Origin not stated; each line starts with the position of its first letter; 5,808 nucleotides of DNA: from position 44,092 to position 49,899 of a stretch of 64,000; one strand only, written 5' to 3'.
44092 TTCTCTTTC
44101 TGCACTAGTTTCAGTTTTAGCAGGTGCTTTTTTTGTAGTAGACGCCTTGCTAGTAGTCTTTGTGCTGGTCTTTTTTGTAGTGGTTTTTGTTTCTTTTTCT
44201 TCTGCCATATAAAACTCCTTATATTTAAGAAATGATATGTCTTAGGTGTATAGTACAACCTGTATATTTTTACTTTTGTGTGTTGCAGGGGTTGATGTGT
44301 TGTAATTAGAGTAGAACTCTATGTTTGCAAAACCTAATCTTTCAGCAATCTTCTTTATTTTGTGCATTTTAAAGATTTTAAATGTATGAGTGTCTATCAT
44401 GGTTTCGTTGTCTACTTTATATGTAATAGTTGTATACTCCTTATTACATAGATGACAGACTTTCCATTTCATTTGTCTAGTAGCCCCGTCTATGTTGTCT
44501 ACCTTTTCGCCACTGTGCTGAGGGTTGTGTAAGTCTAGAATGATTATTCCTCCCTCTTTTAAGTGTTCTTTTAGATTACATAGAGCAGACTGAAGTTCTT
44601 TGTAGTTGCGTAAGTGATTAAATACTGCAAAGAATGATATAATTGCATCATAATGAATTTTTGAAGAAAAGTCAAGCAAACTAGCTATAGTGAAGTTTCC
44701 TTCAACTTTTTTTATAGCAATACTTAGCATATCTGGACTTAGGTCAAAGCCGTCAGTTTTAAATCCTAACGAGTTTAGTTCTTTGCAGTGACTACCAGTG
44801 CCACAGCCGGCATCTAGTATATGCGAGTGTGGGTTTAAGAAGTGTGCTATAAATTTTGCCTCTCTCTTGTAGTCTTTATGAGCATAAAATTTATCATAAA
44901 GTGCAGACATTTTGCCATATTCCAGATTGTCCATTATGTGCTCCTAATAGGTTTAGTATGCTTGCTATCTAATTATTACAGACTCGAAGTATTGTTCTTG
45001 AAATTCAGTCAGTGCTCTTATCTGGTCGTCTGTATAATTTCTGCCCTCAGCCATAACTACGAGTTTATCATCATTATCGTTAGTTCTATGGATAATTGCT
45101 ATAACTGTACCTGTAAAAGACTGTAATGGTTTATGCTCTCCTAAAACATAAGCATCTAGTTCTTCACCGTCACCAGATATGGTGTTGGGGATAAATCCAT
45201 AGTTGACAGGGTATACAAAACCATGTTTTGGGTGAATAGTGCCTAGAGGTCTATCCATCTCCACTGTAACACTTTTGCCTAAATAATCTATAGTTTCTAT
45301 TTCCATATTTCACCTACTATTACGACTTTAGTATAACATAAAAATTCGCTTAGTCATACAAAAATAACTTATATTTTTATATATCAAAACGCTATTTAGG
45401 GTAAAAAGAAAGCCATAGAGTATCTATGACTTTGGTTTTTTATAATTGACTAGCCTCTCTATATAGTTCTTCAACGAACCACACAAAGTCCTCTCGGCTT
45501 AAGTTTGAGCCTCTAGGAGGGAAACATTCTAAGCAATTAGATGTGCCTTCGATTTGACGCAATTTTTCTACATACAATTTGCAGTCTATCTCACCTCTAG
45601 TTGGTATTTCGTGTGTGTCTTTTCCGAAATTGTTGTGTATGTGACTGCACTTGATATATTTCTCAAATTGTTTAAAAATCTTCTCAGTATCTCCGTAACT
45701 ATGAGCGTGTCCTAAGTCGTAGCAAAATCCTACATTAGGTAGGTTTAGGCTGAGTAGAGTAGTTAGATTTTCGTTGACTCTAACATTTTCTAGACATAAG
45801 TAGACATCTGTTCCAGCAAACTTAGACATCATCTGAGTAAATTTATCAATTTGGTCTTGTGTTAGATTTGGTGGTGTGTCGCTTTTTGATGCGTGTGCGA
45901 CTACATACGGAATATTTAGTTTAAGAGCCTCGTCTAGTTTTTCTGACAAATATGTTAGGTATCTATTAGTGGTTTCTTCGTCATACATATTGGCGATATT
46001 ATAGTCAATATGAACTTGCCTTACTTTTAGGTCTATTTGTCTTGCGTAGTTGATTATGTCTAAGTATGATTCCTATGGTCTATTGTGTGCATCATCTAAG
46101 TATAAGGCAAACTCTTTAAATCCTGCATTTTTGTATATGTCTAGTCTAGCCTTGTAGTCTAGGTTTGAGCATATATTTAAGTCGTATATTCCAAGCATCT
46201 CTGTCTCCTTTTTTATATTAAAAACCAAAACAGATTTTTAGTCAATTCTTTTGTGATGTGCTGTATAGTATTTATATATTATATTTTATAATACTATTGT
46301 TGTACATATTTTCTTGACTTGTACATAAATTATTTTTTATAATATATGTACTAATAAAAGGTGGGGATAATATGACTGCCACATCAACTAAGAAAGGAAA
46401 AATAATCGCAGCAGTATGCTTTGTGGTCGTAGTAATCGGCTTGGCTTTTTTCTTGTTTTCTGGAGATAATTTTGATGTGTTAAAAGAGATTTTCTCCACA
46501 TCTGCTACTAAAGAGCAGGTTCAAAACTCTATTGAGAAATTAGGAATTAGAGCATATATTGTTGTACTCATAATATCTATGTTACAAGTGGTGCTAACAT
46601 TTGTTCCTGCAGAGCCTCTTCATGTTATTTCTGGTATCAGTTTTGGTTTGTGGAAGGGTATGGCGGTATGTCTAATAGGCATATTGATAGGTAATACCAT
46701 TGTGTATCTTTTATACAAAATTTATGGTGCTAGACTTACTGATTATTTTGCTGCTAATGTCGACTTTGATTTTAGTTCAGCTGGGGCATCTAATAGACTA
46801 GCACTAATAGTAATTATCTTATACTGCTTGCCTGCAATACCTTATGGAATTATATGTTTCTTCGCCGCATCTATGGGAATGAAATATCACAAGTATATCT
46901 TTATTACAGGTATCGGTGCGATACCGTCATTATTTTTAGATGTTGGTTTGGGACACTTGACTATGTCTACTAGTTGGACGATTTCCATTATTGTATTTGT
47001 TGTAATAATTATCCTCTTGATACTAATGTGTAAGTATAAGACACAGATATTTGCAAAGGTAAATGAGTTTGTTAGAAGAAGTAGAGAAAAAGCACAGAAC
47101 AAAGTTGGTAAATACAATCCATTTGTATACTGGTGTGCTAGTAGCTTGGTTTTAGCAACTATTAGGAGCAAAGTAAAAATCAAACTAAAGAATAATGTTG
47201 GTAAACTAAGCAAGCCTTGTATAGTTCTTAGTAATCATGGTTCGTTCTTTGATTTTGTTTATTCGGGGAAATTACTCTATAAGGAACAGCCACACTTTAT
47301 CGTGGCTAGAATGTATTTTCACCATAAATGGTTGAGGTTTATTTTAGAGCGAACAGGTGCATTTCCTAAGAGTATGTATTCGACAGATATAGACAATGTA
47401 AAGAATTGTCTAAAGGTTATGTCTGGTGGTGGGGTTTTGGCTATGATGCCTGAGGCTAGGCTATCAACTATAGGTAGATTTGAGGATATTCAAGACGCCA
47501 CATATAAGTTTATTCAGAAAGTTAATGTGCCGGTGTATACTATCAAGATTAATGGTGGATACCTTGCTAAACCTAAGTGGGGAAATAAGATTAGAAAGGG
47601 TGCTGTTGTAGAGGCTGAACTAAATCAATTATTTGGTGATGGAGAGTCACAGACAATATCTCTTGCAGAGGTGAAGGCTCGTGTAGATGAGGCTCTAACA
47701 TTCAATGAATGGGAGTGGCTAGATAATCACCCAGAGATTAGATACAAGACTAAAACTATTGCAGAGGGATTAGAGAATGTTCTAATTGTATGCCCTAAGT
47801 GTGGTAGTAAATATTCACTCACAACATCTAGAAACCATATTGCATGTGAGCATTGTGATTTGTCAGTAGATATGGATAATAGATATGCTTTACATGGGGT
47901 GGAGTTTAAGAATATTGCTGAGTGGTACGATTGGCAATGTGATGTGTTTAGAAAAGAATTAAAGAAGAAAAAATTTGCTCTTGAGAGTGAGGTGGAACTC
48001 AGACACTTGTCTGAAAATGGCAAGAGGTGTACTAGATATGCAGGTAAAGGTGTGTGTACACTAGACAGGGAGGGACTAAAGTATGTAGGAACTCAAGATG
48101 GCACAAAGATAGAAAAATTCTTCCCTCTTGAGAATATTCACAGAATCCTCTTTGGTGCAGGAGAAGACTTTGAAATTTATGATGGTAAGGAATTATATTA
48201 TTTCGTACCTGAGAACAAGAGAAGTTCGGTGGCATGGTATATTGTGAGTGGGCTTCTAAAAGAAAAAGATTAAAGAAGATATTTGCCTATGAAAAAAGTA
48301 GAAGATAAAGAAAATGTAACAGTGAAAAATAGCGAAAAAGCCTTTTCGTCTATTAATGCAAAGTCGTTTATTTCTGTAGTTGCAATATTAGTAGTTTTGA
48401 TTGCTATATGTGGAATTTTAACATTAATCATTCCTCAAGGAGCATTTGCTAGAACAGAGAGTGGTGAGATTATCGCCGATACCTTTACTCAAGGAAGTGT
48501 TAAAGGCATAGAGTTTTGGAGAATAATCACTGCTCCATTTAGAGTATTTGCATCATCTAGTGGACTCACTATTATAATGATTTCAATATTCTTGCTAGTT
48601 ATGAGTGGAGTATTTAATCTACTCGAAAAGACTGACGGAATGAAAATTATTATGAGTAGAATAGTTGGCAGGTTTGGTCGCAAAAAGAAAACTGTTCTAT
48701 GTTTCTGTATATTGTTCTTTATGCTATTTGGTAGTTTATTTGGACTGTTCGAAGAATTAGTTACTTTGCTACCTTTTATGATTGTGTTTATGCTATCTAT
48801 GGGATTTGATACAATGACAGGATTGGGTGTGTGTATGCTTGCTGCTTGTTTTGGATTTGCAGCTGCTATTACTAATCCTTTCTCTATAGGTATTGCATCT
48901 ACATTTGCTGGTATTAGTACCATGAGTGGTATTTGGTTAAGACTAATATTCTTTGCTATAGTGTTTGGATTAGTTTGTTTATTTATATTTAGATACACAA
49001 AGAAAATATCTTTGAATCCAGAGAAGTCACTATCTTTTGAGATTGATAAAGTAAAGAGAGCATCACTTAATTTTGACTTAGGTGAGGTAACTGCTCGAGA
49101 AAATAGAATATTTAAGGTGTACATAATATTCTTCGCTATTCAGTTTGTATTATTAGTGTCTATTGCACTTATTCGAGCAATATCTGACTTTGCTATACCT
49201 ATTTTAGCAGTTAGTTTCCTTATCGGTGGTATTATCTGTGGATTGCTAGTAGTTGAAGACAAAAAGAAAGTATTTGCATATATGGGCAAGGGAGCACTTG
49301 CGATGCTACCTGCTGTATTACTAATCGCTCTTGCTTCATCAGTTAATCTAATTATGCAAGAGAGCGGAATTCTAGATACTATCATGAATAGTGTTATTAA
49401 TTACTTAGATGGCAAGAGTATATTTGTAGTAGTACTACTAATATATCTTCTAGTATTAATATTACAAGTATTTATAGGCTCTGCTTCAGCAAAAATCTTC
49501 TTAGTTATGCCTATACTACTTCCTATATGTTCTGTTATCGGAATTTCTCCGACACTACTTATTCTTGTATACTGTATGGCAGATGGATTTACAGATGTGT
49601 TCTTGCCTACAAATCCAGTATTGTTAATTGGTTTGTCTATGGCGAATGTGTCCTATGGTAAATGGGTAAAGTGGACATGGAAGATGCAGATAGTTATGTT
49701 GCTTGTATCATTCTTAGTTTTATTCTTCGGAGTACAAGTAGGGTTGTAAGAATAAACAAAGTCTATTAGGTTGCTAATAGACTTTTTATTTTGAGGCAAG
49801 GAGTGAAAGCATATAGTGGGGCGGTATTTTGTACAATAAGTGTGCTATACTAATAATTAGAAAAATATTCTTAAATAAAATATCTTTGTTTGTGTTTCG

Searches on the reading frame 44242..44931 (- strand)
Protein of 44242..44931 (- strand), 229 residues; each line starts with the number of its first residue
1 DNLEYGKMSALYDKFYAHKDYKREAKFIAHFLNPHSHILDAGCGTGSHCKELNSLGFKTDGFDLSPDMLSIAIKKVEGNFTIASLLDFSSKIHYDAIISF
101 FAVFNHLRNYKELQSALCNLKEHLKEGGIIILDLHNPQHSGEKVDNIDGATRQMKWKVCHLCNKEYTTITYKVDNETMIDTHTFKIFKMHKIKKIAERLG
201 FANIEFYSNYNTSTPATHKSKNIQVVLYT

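Call 49: search_protein_families(library=pfam, alignment_id=A4, max_evalue=0.0001)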
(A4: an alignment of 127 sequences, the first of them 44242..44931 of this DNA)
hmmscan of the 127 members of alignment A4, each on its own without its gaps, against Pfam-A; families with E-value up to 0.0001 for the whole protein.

A. member 1, window:44242-44931:- (229 aa): 6 families
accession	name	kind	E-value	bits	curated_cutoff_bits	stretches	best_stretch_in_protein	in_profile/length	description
PF13489.12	Methyltransf_23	-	5.8e-16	59.1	27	1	18-205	6-163/164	Methyltransferase domain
PF13649.12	Methyltransf_25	-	3.2e-14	53.8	27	1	38-128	1-97/97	Methyltransferase domain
PF13847.12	Methyltransf_31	-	2.5e-11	43.9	27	1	34-150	3-114/145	Methyltransferase domain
PF08241.18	Methyltransf_11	-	2.7e-11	44.4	21.2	1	39-132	1-95/95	Methyltransferase domain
PF08242.18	Methyltransf_12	-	6e-11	43.4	30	1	39-130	1-98/98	Methyltransferase domain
PF01209.24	Ubie_methyltran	-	2.1e-06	27.7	20.1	1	5-205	20-217/233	ubiE/COQ5 methyltransferase family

B. families by the number of members that match (of 127 scanned): 129 families (the first 25 are shown)
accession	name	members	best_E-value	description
PF00005.33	ABC_tran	3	1.6e-35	ABC transporter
PF01425.27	Amidase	2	1.7e-129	Amidase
PF02934.20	GatB_N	2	7.3e-110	GatB/GatE catalytic domain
PF02645.21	DegV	2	1.2e-69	Uncharacterised protein, DegV family COG1307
PF02773.21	S-AdoMet_synt_C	2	1.2e-58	S-adenosylmethionine synthetase, C-terminal domain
PF02772.21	S-AdoMet_synt_M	2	1.5e-37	S-adenosylmethionine synthetase, central domain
PF02637.23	GatB_Yqey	2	1.3e-31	GatB domain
PF00534.26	Glycos_transf_1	2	1.3e-31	Glycosyl transferases group 1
PF00438.25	S-AdoMet_synt_N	2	6.9e-27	S-adenosylmethionine synthetase, N-terminal domain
PF00004.35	AAA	2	9.4e-19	ATPase family associated with various cellular activities (AAA)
PF13489.12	Methyltransf_23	2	5.8e-16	Methyltransferase domain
PF04055.27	Radical_SAM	2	5.9e-15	Radical SAM superfamily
PF13649.12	Methyltransf_25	2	3.2e-14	Methyltransferase domain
PF00037.32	Fer4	2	9e-14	4Fe-4S binding domain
PF13847.12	Methyltransf_31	2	4.1e-13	Methyltransferase domain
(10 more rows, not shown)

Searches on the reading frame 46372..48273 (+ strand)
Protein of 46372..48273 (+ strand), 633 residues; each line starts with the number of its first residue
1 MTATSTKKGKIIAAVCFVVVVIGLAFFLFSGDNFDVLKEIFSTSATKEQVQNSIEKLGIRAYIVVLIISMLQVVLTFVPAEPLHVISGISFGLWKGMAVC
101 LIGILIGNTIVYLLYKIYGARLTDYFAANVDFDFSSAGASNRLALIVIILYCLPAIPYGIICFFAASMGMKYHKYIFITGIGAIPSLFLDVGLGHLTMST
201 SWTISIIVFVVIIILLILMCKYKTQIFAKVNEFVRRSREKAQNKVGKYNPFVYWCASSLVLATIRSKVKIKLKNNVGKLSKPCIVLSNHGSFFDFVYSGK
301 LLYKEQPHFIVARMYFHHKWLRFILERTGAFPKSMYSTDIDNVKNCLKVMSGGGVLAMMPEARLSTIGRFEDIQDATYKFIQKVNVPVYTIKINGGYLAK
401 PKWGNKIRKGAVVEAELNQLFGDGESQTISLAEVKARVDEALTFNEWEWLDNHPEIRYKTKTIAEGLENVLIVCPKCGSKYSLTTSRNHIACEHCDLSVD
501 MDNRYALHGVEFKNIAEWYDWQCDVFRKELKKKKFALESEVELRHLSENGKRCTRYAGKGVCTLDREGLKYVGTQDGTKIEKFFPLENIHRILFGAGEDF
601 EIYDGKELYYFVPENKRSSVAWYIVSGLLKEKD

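Call 12: search_protein_families(library=phrogs, proteins=[window:46372-48273:+], max_evalue=0.001)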
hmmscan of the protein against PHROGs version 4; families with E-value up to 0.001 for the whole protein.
window:46372-48273:+ (633 aa): 1 family
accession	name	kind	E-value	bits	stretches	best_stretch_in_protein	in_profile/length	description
phrog_15996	-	unknown function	1.5e-09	38.9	1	11-184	11-177/200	-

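Call 13: search_protein_families(library=pfam, proteins=[window:46372-48273:+], max_evalue=0.001)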
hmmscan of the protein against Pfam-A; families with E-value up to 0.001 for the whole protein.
window:46372-48273:+ (633 aa): 2 families
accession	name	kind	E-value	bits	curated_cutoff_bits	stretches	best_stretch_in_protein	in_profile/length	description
PF09335.16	VTT_dom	-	2.4e-16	60.8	33.9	1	78-195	1-122/123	VTT domain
PF01553.26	Acyltransferase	-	4.6e-10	39.9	23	1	269-393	3-131/132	Acyltransferase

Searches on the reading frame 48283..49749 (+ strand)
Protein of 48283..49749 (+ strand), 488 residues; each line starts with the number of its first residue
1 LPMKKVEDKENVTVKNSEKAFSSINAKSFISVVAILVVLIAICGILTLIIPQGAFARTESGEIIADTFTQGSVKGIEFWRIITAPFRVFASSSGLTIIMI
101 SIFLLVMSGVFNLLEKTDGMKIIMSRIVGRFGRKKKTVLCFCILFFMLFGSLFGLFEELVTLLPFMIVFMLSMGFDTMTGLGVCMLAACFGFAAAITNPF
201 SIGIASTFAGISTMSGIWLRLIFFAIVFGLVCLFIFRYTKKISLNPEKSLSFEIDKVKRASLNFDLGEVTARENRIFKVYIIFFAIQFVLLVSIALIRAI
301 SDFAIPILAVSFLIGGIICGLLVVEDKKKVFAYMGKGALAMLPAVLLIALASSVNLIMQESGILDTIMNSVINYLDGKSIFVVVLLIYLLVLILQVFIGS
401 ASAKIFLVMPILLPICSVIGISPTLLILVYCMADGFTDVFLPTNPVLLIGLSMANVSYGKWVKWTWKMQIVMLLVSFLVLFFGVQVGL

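Call 12: search_protein_families(library=phrogs, proteins=[window:48283-49749:+], max_evalue=0.001)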
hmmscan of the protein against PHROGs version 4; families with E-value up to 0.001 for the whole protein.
window:48283-49749:+ (488 aa): 0 families

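Call 13: search_protein_families(library=pfam, proteins=[window:48283-49749:+], max_evalue=0.001)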
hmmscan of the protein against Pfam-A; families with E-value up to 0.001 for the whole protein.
window:48283-49749:+ (488 aa): 5 families
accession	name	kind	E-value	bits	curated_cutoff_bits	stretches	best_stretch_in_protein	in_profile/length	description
PF03606.21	DcuC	-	5.7e-57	193.7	23.1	1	32-483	4-459/461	C4-dicarboxylate anaerobic carrier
PF03553.21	Na_H_antiporter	-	7.1e-07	29.2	23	1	223-482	44-301/303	Na+/H+ antiporter family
PF03806.19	ABG_transport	-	1.8e-06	27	27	1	29-455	20-454/502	AbgT putative transporter family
PF00939.25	Na_sulph_symp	-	2.3e-05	24.1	27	1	190-479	190-461/472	Sodium:sulfate symporter transmembrane region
PF03600.22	CitMHS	-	0.00031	20.4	31.9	0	31-401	12-304/336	Citrate transporter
